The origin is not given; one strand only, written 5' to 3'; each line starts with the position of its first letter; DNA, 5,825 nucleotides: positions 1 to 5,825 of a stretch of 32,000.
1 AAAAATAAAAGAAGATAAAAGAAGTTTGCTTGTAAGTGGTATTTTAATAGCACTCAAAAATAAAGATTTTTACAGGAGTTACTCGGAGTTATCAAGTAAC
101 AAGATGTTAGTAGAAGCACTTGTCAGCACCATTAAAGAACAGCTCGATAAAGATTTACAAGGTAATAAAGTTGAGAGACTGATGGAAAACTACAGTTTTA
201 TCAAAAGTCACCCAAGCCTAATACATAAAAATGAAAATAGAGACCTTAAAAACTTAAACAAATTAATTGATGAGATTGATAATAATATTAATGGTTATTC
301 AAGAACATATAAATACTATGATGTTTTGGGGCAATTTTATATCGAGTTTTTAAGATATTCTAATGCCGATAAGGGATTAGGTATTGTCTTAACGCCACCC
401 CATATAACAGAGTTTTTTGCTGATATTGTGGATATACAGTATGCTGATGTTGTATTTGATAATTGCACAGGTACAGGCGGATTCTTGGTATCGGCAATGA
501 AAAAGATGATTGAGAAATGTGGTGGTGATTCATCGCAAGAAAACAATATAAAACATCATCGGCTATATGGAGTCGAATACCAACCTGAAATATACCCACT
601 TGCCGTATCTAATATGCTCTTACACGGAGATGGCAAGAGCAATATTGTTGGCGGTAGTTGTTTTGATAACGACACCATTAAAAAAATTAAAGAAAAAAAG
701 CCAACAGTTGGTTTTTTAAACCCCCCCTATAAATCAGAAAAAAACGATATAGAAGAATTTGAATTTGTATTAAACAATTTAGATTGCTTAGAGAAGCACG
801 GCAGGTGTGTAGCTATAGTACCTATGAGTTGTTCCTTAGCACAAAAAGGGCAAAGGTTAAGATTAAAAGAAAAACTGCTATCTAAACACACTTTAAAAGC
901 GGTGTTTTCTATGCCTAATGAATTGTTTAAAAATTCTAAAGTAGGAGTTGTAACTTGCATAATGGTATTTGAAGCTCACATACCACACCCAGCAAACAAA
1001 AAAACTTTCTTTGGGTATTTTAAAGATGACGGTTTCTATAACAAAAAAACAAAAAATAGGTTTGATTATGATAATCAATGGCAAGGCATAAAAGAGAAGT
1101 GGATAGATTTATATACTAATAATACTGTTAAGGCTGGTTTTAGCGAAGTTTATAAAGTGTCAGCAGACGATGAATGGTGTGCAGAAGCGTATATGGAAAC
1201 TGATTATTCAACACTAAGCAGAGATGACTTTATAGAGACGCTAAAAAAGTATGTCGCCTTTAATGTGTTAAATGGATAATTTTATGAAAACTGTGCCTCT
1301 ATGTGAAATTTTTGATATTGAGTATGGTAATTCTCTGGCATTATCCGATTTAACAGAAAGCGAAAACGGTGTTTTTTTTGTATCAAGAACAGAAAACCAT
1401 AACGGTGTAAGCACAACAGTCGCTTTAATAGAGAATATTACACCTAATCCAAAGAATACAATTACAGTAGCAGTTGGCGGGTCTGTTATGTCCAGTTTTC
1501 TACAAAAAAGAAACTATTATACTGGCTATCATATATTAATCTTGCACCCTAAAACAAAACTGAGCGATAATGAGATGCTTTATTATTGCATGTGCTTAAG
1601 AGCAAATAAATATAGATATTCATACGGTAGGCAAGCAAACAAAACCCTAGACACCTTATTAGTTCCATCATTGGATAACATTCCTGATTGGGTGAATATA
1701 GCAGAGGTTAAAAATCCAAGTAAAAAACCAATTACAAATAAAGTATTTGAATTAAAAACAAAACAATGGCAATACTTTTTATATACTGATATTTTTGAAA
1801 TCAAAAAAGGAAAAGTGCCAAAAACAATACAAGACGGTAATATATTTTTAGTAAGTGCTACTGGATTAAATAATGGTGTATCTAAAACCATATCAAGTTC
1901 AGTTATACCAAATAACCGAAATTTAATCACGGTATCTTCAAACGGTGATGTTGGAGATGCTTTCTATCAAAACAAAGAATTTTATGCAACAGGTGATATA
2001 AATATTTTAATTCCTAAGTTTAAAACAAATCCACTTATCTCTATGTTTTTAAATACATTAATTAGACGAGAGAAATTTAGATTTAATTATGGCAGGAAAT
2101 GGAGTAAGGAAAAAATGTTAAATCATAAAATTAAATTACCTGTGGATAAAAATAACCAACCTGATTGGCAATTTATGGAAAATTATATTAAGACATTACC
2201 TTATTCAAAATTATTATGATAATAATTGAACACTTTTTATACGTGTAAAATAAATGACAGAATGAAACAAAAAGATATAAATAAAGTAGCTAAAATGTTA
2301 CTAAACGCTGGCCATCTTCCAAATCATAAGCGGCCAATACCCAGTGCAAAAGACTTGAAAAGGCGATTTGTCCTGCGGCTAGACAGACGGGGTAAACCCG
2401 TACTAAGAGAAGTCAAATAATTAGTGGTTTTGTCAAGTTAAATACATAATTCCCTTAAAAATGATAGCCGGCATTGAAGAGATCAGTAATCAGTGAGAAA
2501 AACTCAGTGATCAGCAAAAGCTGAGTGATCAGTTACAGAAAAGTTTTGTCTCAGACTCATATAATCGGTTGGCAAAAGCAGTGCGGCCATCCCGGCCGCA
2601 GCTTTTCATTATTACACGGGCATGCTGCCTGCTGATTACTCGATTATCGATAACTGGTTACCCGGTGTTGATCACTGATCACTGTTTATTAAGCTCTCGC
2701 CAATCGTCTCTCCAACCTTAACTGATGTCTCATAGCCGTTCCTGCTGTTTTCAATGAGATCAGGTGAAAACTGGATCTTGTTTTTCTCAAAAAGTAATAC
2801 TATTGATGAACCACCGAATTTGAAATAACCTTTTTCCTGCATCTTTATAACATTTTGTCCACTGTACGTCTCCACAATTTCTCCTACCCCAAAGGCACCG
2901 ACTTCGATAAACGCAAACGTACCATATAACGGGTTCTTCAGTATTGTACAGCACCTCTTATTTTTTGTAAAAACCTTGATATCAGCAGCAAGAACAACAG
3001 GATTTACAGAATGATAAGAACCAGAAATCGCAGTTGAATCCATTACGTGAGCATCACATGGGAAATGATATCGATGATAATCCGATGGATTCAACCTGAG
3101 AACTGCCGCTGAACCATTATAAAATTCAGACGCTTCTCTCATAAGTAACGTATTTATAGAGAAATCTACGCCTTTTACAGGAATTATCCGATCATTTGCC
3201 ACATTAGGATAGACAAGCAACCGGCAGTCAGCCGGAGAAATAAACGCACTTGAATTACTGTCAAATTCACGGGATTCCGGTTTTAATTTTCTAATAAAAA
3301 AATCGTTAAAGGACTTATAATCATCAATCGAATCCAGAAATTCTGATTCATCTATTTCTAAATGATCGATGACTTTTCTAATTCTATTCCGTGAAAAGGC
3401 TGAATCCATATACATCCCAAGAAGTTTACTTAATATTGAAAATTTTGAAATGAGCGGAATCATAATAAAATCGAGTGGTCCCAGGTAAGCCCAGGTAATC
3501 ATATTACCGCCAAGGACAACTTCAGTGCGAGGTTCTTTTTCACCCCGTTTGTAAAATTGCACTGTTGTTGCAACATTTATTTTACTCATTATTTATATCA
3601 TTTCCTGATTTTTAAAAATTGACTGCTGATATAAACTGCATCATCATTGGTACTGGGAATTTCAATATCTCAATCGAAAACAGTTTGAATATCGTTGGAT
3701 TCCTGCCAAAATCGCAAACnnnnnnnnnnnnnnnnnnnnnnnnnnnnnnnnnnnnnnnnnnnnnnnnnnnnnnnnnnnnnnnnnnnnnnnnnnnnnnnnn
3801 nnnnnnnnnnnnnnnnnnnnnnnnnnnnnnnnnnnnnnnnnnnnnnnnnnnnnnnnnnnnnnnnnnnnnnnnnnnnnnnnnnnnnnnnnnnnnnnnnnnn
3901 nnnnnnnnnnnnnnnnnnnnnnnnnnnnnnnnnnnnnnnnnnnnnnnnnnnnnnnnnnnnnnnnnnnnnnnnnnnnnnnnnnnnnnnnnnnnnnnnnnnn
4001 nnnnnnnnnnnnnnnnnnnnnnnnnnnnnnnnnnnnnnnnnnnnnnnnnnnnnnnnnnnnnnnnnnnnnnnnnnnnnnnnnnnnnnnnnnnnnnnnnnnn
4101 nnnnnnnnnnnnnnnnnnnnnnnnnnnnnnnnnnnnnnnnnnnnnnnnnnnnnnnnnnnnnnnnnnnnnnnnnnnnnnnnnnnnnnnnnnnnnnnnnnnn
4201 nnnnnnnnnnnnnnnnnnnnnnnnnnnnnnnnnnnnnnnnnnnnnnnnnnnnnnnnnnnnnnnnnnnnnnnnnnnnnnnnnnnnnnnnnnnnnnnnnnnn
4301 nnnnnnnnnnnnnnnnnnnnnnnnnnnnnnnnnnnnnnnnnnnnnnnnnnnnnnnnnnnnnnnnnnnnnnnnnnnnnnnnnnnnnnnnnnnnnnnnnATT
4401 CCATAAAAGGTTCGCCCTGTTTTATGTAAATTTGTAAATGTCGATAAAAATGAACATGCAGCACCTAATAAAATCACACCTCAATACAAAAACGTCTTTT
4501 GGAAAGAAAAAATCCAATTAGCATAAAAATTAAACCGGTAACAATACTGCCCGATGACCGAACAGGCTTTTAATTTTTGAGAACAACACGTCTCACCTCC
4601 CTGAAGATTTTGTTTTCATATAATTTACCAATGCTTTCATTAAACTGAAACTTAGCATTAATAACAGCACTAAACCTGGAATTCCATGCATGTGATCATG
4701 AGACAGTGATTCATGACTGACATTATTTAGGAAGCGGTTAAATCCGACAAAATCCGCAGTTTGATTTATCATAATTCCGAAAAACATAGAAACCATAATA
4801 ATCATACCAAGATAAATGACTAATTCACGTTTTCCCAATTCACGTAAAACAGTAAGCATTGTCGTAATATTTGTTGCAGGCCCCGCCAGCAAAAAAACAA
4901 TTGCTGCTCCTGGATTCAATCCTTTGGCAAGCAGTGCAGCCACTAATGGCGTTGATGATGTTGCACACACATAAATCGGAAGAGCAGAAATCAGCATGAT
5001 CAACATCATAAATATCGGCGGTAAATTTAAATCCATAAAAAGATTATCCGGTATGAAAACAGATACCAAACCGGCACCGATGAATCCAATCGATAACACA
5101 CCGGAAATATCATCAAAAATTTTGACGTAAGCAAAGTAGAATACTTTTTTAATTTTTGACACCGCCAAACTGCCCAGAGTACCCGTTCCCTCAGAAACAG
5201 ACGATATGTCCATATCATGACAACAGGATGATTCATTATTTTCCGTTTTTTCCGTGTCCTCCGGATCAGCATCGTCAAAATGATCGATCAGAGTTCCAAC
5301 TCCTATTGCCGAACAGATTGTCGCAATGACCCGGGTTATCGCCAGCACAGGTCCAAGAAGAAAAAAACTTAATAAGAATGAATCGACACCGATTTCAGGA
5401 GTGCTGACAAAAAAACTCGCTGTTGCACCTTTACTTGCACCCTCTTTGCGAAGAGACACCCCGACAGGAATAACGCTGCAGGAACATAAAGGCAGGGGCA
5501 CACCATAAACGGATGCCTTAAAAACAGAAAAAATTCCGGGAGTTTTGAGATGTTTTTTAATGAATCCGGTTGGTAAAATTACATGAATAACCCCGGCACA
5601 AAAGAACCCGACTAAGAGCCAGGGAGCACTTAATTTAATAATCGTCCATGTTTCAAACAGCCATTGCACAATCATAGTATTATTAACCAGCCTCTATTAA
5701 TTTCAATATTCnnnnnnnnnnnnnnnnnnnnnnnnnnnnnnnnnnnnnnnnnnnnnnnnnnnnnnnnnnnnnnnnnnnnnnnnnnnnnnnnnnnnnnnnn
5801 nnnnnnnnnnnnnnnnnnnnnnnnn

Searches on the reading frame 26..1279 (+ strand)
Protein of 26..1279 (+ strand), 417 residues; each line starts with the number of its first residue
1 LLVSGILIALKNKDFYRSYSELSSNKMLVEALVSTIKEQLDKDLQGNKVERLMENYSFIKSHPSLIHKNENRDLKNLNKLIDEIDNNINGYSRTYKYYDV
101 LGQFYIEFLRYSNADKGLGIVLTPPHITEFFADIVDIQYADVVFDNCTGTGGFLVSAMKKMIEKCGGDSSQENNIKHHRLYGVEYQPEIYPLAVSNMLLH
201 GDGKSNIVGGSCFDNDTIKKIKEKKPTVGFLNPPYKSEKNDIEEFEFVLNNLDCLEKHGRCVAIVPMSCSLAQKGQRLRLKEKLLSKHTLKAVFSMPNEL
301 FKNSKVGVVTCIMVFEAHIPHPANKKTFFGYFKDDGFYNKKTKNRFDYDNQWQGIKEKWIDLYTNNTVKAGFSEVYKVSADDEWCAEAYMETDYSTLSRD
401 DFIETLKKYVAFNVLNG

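Call 12: search_protein_families(library=pfam, proteins=[window:26-1279:+], max_evalue=0.001)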
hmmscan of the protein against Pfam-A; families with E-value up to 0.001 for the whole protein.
window:26-1279:+ (417 aa): 1 family
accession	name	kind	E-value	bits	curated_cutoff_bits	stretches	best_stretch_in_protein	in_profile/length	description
PF02384.22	N6_Mtase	-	1.3e-31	110.5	20.4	1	98-388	3-285/311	N-6 DNA Methylase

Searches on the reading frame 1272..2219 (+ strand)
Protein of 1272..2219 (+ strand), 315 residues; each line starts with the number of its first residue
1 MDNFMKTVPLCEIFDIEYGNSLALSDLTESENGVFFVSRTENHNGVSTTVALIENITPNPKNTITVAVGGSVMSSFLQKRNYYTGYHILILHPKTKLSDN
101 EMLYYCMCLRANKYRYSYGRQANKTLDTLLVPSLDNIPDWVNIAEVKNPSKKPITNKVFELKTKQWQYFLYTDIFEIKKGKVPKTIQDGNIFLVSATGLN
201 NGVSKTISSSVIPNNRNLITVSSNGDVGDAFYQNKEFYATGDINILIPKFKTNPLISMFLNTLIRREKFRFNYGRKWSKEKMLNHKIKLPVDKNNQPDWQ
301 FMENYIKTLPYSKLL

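Call 12: search_protein_families(library=pfam, proteins=[window:1272-2219:+], max_evalue=0.001)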
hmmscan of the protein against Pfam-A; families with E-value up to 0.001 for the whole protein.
window:1272-2219:+ (315 aa): 1 family
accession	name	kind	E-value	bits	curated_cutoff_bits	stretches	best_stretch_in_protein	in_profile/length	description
PF01420.25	Methylase_S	-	4.8e-28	98.9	22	2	164-308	2-155/168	Type I restriction modification DNA specificity domain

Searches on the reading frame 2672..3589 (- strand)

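Call 12: search_protein_families(library=pfam, proteins=[window:2672-3589:-], max_evalue=0.001)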
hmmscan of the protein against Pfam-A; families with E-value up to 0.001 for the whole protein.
window:2672-3589:- (305 aa): 1 family
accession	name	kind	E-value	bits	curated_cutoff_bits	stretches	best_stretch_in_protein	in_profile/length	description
PF02666.20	PS_Dcarbxylase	-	1.4e-53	181.9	22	1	94-297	1-197/198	Phosphatidylserine decarboxylase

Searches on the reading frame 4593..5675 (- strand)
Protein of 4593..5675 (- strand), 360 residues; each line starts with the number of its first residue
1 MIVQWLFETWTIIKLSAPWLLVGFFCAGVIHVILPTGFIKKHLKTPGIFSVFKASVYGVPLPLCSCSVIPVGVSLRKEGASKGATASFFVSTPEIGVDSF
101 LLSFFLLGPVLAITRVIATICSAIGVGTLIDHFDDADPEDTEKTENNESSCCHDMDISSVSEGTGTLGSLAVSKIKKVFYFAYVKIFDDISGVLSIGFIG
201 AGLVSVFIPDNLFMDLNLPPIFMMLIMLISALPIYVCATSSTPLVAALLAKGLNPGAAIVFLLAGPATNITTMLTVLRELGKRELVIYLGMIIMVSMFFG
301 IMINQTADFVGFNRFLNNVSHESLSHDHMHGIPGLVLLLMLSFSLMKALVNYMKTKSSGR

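Call 12: search_protein_families(library=pfam, proteins=[window:4593-5675:-], max_evalue=0.001)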
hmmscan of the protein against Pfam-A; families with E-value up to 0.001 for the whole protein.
window:4593-5675:- (360 aa): 1 family
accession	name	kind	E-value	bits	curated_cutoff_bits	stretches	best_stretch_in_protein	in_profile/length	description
PF03773.19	ArsP_1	-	1.5e-43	149.5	32.3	1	16-304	16-293/294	Predicted permease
